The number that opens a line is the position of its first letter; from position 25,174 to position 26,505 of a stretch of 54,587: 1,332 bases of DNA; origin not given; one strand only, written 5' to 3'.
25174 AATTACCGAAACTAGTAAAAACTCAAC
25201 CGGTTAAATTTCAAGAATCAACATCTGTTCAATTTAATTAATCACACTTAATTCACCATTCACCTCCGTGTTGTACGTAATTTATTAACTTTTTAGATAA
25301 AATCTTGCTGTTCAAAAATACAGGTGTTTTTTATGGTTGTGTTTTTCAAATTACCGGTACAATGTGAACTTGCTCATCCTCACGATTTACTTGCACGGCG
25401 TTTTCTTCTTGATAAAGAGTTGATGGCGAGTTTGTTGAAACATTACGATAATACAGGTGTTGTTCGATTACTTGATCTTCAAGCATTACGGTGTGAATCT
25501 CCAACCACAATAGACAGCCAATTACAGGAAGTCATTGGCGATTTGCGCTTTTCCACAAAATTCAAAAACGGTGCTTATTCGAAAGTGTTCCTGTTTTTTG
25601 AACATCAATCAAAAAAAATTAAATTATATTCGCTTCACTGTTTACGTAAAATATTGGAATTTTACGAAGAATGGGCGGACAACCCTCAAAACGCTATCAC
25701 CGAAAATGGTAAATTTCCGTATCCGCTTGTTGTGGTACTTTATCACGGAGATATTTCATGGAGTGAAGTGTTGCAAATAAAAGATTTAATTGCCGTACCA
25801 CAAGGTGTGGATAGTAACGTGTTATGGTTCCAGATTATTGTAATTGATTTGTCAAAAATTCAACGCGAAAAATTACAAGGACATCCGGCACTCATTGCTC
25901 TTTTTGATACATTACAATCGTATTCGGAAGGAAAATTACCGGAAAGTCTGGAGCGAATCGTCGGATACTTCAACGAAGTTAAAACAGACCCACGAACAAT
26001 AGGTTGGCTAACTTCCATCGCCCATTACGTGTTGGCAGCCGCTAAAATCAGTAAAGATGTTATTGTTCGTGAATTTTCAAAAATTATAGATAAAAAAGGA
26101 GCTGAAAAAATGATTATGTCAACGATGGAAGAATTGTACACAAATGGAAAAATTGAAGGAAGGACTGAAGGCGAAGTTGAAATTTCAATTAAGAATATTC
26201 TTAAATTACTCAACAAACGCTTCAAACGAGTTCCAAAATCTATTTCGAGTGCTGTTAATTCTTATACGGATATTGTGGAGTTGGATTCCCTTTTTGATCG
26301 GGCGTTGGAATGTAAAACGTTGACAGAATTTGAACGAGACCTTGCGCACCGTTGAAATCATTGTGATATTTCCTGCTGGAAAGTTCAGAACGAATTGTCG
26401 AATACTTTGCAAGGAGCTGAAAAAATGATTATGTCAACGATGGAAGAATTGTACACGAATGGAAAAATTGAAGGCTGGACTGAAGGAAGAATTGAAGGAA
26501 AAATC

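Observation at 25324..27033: Rpn-family nuclease followed by two free-standing tandem copies of its own C-terminal (RpnS-like) module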

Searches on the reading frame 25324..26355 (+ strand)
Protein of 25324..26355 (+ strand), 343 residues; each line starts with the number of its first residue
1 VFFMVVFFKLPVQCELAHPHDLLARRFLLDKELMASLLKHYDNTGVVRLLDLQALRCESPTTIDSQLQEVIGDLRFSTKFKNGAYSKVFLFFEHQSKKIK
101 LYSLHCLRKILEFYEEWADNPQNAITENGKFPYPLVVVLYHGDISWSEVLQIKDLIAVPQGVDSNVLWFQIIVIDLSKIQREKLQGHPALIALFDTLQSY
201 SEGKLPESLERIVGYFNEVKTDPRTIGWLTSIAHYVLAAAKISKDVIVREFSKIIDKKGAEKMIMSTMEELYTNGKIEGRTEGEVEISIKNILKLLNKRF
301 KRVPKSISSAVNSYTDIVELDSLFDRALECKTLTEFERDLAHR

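Call 4: search_protein_families(library=pfam, proteins=[window:25324-26355:+], max_evalue=1)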
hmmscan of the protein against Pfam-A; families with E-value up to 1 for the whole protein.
window:25324-26355:+ (343 aa): 4 families
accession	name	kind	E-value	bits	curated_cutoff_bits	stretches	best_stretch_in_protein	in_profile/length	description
PF04754.18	Transposase_31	-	2.2e-24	86.6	21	1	19-222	2-198/203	Putative transposase, YhgA-like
PF14261.11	DUF4351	-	0.0043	17.5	25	1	278-337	2-56/59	Domain of unknown function (DUF4351)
PF09384.15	UTP15_C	-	0.12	12.5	33.1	0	259-302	45-88/147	UTP15 C terminal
PF22631.2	PLCB1-4-like_EFh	-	0.41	11.3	27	0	272-309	5-40/69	Phosphoinositide phospholipase C beta1-4-like EF-hand domain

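Call 5: search_protein_families(library=ncbifam, proteins=[window:25324-26355:+], max_evalue=1)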
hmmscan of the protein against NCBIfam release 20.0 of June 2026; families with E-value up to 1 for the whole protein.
window:25324-26355:+ (343 aa): 5 families
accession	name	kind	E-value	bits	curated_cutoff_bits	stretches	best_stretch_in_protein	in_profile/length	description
NF007361.0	PRK09857.1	equivalog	1.3e-07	31.4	583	1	17-120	7-109/292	recombination-promoting nuclease RpnA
NF007418.0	PRK09956.1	equivalog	1.3e-06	27.7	583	1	17-302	7-289/308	ISNCY family transposase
TIGR01784.1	T_den_put_tspse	subfamily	0.0027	17.6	52.1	1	252-301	206-255/273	Rpn family recombination-promoting nuclease/putative transposase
NF009036.0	PRK12369.1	equivalog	0.051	12.9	385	1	292-339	280-321/326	putative transporter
TIGR01560.2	put_DNA_pack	equivalog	0.1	12.7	24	1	232-295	19-87/89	head-tail connector protein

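Call 15: find_homologous_proteins(query=window:25324-26355:+)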
Query window:25324-26355:+ (343 aa): 118 proteins with E <= 0.001 among 3190 candidates.
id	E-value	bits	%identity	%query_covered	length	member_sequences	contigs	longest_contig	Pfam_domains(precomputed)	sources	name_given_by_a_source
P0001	2.4e-222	755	100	99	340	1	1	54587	PF04754.19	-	-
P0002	1.6e-186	637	81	99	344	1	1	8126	PF04754.19,PF14261.12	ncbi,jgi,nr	ncbi:MAG: Rpn family recombination-promoting nuclease/putative transposase [Planctomycetaceae bacter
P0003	2.4e-182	624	82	98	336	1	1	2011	PF04754.19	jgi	jgi:hypothetical protein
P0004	1.0e-170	585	76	98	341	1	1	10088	PF04754.19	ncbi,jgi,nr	ncbi:MAG: Rpn family recombination-promoting nuclease/putative transposase [Planctomycetaceae bacter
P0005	4.6e-170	583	76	99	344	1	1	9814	PF04754.19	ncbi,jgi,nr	ncbi:MAG: Rpn family recombination-promoting nuclease/putative transposase [Planctomycetaceae bacter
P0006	2.6e-166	571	74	99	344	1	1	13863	PF04754.19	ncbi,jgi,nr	ncbi:MAG: Rpn family recombination-promoting nuclease/putative transposase [Planctomycetaceae bacter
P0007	3.6e-166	570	73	98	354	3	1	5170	PF04754.19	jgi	jgi:hypothetical protein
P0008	3.5e-147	508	87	76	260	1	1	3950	PF04754.19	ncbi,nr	ncbi:MAG: Rpn family recombination-promoting nuclease/putative transposase, partial [Planctomycetace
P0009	2.7e-145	502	71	90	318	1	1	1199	PF04754.19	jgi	jgi:hypothetical protein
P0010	1.6e-143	496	66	99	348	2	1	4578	PF04754.19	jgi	jgi:hypothetical protein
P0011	1.4e-140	486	63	99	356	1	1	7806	PF04754.19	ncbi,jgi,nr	ncbi:MAG: Rpn family recombination-promoting nuclease/putative transposase [Planctomycetaceae bacter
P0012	1.3e-139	483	62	99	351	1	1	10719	PF04754.19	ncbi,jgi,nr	ncbi:MAG: Rpn family recombination-promoting nuclease/putative transposase [Planctomycetaceae bacter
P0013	2.1e-137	476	62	99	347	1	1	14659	PF04754.19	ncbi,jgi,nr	ncbi:MAG: Rpn family recombination-promoting nuclease/putative transposase [Planctomycetaceae bacter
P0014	7.6e-137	474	65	99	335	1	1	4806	PF04754.19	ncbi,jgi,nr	ncbi:MAG: Rpn family recombination-promoting nuclease/putative transposase [Planctomycetaceae bacter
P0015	4.9e-136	471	62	97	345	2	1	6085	PF04754.19,PF14261.12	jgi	jgi:hypothetical protein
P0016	1.7e-134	466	63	99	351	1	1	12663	PF04754.19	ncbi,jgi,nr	ncbi:MAG: Rpn family recombination-promoting nuclease/putative transposase [Planctomycetaceae bacter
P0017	3.1e-132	459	62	98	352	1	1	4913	PF04754.19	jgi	jgi:hypothetical protein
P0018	9.2e-132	457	60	99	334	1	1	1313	PF04754.19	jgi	jgi:hypothetical protein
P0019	3.6e-127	442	58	99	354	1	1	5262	PF04754.19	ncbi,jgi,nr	ncbi:MAG: Rpn family recombination-promoting nuclease/putative transposase [Planctomycetaceae bacter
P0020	5.7e-126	438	59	99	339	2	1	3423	PF04754.19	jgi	jgi:predicted transposase/invertase (TIGR01784 family)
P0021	1.1e-122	428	55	99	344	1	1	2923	PF04754.19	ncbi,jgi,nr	ncbi:MAG: Rpn family recombination-promoting nuclease/putative transposase [Planctomycetaceae bacter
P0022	2.8e-120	420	55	96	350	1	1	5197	PF04754.19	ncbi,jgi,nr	ncbi:MAG: Rpn family recombination-promoting nuclease/putative transposase [Planctomycetaceae bacter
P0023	1.2e-119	418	54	99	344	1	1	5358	PF04754.19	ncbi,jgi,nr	ncbi:MAG: Rpn family recombination-promoting nuclease/putative transposase [Planctomycetaceae bacter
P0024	6.9e-119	415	53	97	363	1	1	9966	PF04754.19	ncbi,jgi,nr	ncbi:MAG: Rpn family recombination-promoting nuclease/putative transposase [Planctomycetaceae bacter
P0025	7.4e-119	415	53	99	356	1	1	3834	PF04754.19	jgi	jgi:hypothetical protein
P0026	4.8e-118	412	56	99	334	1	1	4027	PF04754.19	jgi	jgi:predicted transposase/invertase (TIGR01784 family)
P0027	2.2e-117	410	55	98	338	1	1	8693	PF04754.19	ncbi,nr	ncbi:MAG: Rpn family recombination-promoting nuclease/putative transposase, partial [Planctomycetace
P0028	2.3e-117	410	55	99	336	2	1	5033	PF04754.19,PF14261.12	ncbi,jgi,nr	ncbi:MAG: Rpn family recombination-promoting nuclease/putative transposase [Planctomycetaceae bacter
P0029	1.4e-115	404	54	99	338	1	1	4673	PF04754.19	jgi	jgi:hypothetical protein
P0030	2.3e-115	403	51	97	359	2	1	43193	PF04754.19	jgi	jgi:hypothetical protein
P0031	2.2e-114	400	54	99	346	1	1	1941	PF04754.19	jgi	jgi:predicted transposase/invertase (TIGR01784 family)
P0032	6.2e-114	399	56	97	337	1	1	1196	PF04754.19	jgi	jgi:hypothetical protein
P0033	1.0e-113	398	53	99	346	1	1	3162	PF04754.19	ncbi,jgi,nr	ncbi:MAG: Rpn family recombination-promoting nuclease/putative transposase [Planctomycetaceae bacter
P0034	8.0e-111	389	51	99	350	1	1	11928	PF04754.19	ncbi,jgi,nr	ncbi:MAG: Rpn family recombination-promoting nuclease/putative transposase [Planctomycetaceae bacter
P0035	1.1e-110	388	54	95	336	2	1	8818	PF04754.19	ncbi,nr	ncbi:MAG: Rpn family recombination-promoting nuclease/putative transposase [Planctomycetaceae bacter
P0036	1.1e-104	368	51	99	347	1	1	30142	PF04754.19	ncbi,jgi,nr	ncbi:MAG: Rpn family recombination-promoting nuclease/putative transposase [Planctomycetaceae bacter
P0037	9.3e-104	365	49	98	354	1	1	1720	PF04754.19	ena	-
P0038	1.0e-99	352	59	79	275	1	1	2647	PF04754.19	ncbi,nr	ncbi:MAG: Rpn family recombination-promoting nuclease/putative transposase, partial [Planctomycetace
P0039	2.3e-99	351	50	96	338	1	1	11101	PF04754.19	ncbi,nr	ncbi:MAG: Rpn family recombination-promoting nuclease/putative transposase, partial [Planctomycetace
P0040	1.8e-95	338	56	78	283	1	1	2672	PF04754.19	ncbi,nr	ncbi:MAG: Rpn family recombination-promoting nuclease/putative transposase, partial [Planctomycetace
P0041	1.7e-90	322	53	80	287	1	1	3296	PF04754.19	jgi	jgi:hypothetical protein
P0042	2.0e-88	315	44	95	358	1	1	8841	PF04754.19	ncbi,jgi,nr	ncbi:MAG: Rpn family recombination-promoting nuclease/putative transposase [Planctomycetaceae bacter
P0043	3.5e-84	301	46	94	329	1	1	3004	PF04754.19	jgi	jgi:predicted transposase YdaD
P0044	4.2e-83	297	47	96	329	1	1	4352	PF04754.19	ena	-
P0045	3.4e-82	294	46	95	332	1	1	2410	PF04754.19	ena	-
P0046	6.4e-82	294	48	94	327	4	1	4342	PF04754.19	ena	-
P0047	7.7e-82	293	45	96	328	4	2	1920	PF04754.19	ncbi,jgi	-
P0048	2.7e-81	291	47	96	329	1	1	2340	PF04754.19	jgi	jgi:hypothetical protein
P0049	4.7e-81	291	60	64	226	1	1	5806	PF04754.19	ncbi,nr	ncbi:MAG: Rpn family recombination-promoting nuclease/putative transposase, partial [Planctomycetace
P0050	5.0e-81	291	45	94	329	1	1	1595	PF04754.19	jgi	jgi:hypothetical protein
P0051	1.1e-80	290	47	94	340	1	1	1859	PF04754.19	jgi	jgi:predicted transposase YdaD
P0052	5.2e-80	287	45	95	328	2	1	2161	PF04754.19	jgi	-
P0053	7.6e-80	287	46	94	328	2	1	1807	PF04754.19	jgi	jgi:predicted transposase/invertase (TIGR01784 family)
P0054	1.6e-79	286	45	95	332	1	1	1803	PF04754.19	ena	-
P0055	2.0e-79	285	43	95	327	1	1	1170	PF04754.19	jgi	-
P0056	2.4e-79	285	43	95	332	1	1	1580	PF04754.19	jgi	jgi:predicted transposase YdaD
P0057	2.4e-79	285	46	95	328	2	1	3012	PF04754.19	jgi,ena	-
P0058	2.5e-79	285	46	94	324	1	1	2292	PF04754.19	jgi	jgi:hypothetical protein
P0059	3.3e-79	285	44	94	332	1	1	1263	PF04754.19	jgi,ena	-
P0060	7.7e-79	283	43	94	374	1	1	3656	PF04754.19,PF14261.12,PF09811.15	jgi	jgi:predicted transposase/invertase (TIGR01784 family)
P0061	8.4e-79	283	45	95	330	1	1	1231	PF04754.19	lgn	-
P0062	1.4e-78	283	45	96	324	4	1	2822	PF04754.19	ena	-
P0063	1.7e-78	282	45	94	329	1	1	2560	PF04754.19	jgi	jgi:hypothetical protein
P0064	2.0e-78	282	45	95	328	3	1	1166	PF04754.19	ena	-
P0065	4.0e-78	281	46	94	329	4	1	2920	PF04754.19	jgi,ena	jgi:predicted transposase/invertase (TIGR01784 family)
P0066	5.8e-78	281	45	95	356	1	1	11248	PF04754.19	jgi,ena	-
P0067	1.1e-77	280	43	94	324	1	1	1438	PF04754.19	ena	-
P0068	1.7e-77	279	44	95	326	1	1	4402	PF04754.19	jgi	jgi:hypothetical protein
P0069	2.8e-77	278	44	95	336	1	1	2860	PF04754.19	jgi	jgi:predicted transposase YdaD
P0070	6.6e-77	277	43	95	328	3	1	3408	PF04754.19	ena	-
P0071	9.0e-76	273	43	95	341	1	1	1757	PF04754.19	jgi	jgi:predicted transposase YdaD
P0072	9.7e-76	273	44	95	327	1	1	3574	PF04754.19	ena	-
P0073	1.1e-75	273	45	94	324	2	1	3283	PF04754.19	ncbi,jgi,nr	ncbi:MAG: Rpn family recombination-promoting nuclease/putative transposase [Planctomycetaceae bacter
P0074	1.4e-75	273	45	89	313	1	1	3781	PF04754.19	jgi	jgi:predicted transposase/invertase (TIGR01784 family)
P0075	1.7e-75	272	45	94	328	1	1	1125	PF04754.19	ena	-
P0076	3.5e-75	271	45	94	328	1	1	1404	PF04754.19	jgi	jgi:hypothetical protein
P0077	1.3e-74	270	43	95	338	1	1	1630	PF04754.19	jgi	jgi:hypothetical protein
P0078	1.3e-74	270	45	95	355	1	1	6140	PF04754.19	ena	-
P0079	2.4e-74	269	43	94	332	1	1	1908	PF04754.19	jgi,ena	-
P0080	6.1e-74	267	43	95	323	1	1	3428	PF04754.19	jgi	-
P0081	8.2e-74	267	44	95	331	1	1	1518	PF04754.19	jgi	jgi:hypothetical protein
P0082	8.3e-74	267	43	95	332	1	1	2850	PF04754.19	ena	-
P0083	5.8e-73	264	43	94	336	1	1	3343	PF04754.19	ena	-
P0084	8.9e-73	264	42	96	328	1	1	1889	PF04754.19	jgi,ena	-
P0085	1.3e-72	263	44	95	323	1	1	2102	PF04754.19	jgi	jgi:hypothetical protein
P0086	1.7e-72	263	42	95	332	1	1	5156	PF04754.19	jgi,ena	-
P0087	4.6e-72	261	42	95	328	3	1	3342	PF04754.19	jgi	-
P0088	6.9e-72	261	43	95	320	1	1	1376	PF04754.19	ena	-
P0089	8.6e-72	260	44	89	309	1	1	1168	PF04754.19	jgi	jgi:predicted transposase/invertase (TIGR01784 family)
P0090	1.6e-71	259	41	95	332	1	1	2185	PF04754.19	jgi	jgi:hypothetical protein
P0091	1.7e-71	259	43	94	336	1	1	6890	PF04754.19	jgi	-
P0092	2.3e-71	259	61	56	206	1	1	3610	PF04754.19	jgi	jgi:hypothetical protein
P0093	2.9e-71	259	43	94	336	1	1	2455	PF04754.19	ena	-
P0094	6.2e-71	257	43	94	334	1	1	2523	PF04754.19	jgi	jgi:predicted transposase/invertase (TIGR01784 family)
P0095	7.3e-71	257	44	95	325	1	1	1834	PF04754.19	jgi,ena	-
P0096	1.0e-69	253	42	96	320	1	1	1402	PF04754.19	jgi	jgi:hypothetical protein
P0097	2.0e-68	249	42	94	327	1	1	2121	PF04754.19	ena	-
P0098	8.0e-68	247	43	86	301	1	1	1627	PF04754.19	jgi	jgi:predicted transposase/invertase (TIGR01784 family)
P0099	1.2e-66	243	42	94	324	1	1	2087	PF04754.19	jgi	jgi:hypothetical protein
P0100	1.4e-66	243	56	57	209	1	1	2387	PF04754.19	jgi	jgi:hypothetical protein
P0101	8.5e-66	241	44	87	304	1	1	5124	PF04754.19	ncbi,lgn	-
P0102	9.8e-66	240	42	90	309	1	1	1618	PF04754.19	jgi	jgi:hypothetical protein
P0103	1.3e-65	240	40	95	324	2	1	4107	PF04754.19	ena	-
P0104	5.7e-65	238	42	90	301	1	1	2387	PF04754.19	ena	-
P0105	9.7e-65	237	56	55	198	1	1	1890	PF04754.19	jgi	jgi:hypothetical protein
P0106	9.9e-65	237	40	94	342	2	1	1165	PF04754.19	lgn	-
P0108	9.1e-63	231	42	90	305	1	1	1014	PF04754.19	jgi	jgi:predicted transposase/invertase (TIGR01784 family)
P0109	5.6e-62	228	48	72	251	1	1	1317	PF04754.19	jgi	jgi:hypothetical protein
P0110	1.5e-58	217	42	78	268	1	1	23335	PF04754.19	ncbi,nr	ncbi:MAG: Rpn family recombination-promoting nuclease/putative transposase, partial [Planctomycetace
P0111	2.4e-57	213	37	95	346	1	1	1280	PF04754.19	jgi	jgi:predicted transposase YdaD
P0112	5.6e-56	208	38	96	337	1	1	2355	PF04754.19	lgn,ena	-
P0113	5.1e-55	205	38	95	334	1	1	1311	PF04754.19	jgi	jgi:hypothetical protein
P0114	5.6e-55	205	38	90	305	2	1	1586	PF04754.19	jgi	-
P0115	3.8e-54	202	46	67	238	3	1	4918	PF04754.19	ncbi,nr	ncbi:MAG: Rpn family recombination-promoting nuclease/putative transposase, partial [Planctomycetace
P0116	1.6e-51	194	37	95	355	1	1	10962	PF04754.19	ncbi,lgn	-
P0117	4.1e-51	192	38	94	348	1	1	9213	PF04754.19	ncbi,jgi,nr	ncbi:MAG: Rpn family recombination-promoting nuclease/putative transposase [Planctomycetota bacteriu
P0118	2.0e-34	137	46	49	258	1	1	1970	PF04754.19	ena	-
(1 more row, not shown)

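Call 18: find_related_loci(query=A2, collection=genome_contigs, flank=4000)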
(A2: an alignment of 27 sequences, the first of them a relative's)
Query A2 (340 aa) in genome_contigs; peptide patterns used: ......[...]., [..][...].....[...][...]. (x = any residue, [..] = any of these).
127 stretches matched a pattern; 51 encode a relative of the query (tblastn E <= 1e-3); 51 distinct loci.
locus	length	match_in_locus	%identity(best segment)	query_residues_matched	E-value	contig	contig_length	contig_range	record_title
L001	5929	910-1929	81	1-340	0e+0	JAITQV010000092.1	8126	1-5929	MAG: Planctomycetaceae bacterium isolate Roe453_bin113 k119_1690748, whole genome shotgun sequence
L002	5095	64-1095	76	1-340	1e-180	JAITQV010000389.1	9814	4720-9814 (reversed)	MAG: Planctomycetaceae bacterium isolate Roe453_bin113 k119_477406, whole genome shotgun sequence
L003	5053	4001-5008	76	4-339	1e-180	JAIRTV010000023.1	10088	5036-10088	MAG: Planctomycetaceae bacterium isolate Ct408_bin98 k119_2199603, whole genome shotgun sequence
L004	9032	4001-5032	74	1-340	2e-175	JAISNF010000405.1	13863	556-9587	MAG: Planctomycetaceae bacterium isolate Im510_bin74 k119_1135354, whole genome shotgun sequence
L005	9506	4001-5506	70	1-337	6e-173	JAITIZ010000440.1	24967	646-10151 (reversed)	MAG: Planctomycetaceae bacterium isolate Pcl387_bin141 k119_1348446, whole genome shotgun sequence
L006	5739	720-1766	73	3-339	4e-175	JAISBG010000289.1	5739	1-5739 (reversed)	MAG: Planctomycetaceae bacterium isolate Gx481_bin193 k119_1724575, whole genome shotgun sequence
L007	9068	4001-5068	70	4-339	9e-170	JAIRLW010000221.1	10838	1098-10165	MAG: Planctomycetaceae bacterium isolate Cc175_bin7 k119_2033175, whole genome shotgun sequence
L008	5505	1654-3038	66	1-338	2e-163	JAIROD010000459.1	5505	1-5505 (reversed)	MAG: Planctomycetaceae bacterium isolate Cd354_bin63 k119_2070470, whole genome shotgun sequence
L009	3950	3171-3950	87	1-260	1e-159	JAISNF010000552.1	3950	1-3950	MAG: Planctomycetaceae bacterium isolate Im510_bin74 k119_286205, whole genome shotgun sequence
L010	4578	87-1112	66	3-340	3e-156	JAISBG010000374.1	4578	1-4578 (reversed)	MAG: Planctomycetaceae bacterium isolate Gx481_bin193 k119_3766249, whole genome shotgun sequence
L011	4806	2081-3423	64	1-340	9e-149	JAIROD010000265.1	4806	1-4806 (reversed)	MAG: Planctomycetaceae bacterium isolate Cd354_bin63 k119_106506, whole genome shotgun sequence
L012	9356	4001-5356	62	2-340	1e-146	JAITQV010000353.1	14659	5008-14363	MAG: Planctomycetaceae bacterium isolate Roe453_bin113 k119_1094951, whole genome shotgun sequence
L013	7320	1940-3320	62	6-340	2e-146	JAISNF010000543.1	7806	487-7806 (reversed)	MAG: Planctomycetaceae bacterium isolate Im510_bin74 k119_1533310, whole genome shotgun sequence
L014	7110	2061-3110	63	2-339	4e-145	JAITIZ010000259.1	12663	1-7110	MAG: Planctomycetaceae bacterium isolate Pcl387_bin141 k119_2795171, whole genome shotgun sequence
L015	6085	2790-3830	61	1-339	4e-145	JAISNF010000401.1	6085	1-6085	MAG: Planctomycetaceae bacterium isolate Im510_bin74 k119_485627, whole genome shotgun sequence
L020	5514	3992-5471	55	1-339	3e-134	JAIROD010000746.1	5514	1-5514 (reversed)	MAG: Planctomycetaceae bacterium isolate Cd354_bin63 k119_1282662, whole genome shotgun sequence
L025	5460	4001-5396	53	9-339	2e-123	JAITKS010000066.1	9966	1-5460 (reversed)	MAG: Planctomycetaceae bacterium isolate Pcl387_bin71 k119_2123326, whole genome shotgun sequence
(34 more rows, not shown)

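Call 22: find_encoding_contigs(protein=P0001, flank=3000, max_places=6)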
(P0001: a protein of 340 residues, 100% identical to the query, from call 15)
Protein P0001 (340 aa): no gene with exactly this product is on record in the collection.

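Call 23: find_related_loci(query=A2, collection=metagenome_contigs, flank=3000)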
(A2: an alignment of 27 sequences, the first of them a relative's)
Query A2 (340 aa) in metagenome_contigs; peptide patterns used: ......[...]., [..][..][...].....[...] (x = any residue, [..] = any of these).
261 stretches matched a pattern; 51 encode a relative of the query (tblastn E <= 1e-3); 51 distinct loci.
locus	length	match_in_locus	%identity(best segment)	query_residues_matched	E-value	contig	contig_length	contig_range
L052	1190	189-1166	46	9-333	9e-100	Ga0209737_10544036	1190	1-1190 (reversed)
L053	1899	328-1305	45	9-337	6e-95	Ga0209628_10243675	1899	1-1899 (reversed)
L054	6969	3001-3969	45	12-337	8e-89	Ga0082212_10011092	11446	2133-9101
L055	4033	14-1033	44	1-337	3e-88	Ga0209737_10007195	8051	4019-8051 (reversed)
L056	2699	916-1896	44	12-337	4e-90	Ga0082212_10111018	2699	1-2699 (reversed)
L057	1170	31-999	43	12-337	1e-90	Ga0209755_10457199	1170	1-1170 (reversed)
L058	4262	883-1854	44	12-337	7e-84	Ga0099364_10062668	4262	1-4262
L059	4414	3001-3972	45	12-337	1e-83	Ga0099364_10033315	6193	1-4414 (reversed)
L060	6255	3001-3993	45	4-337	2e-83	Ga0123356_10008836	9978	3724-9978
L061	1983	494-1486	45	4-337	1e-86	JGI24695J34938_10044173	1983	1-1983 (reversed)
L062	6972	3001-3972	45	12-337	9e-82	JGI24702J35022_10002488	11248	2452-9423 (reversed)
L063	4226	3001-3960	45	12-337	2e-81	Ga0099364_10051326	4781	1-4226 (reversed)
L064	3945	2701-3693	43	4-337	7e-81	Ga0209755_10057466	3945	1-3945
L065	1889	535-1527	43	12-337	5e-84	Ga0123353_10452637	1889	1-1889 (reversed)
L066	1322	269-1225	43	12-337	8e-85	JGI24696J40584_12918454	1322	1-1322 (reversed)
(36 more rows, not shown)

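Call 28: search_solved_structures(query=window:25333-26355:+, max_evalue=1, show_alignments=2)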
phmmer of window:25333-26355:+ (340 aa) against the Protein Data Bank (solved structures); distinct sequences matched with E-value up to 1: 0.

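Call 29: search_solved_structures(query=A2, max_evalue=10, show_alignments=3)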
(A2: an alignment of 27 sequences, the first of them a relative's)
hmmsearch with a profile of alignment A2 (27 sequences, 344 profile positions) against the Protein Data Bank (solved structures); distinct sequences matched with E-value up to 10: 0.

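Call 35: search_protein_families(library=padloc, proteins=[window:25333-26355:+], max_evalue=0.001)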
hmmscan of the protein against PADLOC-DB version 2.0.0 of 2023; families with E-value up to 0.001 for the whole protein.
window:25333-26355:+ (340 aa): 0 families

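Call 38: predict_structure(alignment_id=A2)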
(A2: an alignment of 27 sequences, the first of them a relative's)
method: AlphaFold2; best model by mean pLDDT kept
length: 340 residues; sequences in the alignment: 27
mean_pLDDT: 76.8   pTM: 0.69
mean pLDDT of the five models: 76.8, 72.8, 72.1, 71.4, 59.5
residues with pLDDT >= 90: 65; 70-90: 183; 50-70: 69; < 50: 23
segments of 3 or more residues with pLDDT < 50: 1-10, 272-280
pLDDT, mean of each block of 10 residues (from residue 1): 35 72 89 91 85 76 64 78 61 58 76 69 59 79 70 73 72 89 96 91 93 94 92 83 88 85 69 41 76 83 89 79 81 73
secondary structure, 60 per line:
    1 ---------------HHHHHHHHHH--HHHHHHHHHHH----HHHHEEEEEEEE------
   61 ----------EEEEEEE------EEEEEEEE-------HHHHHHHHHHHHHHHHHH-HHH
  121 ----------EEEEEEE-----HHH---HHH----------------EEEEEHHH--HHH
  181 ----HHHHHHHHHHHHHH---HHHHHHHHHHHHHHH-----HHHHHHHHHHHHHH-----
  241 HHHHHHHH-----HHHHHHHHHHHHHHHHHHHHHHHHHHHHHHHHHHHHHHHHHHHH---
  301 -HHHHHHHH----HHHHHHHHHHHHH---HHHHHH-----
elements in order: H16-25 H28-38 H43-46 E47-54 E71-77 E84-91 H99-116 E131-137 E168-172 H185-198 H202-216 H222-235 H241-248 H254-297 H302-309 H314-326 H330-335
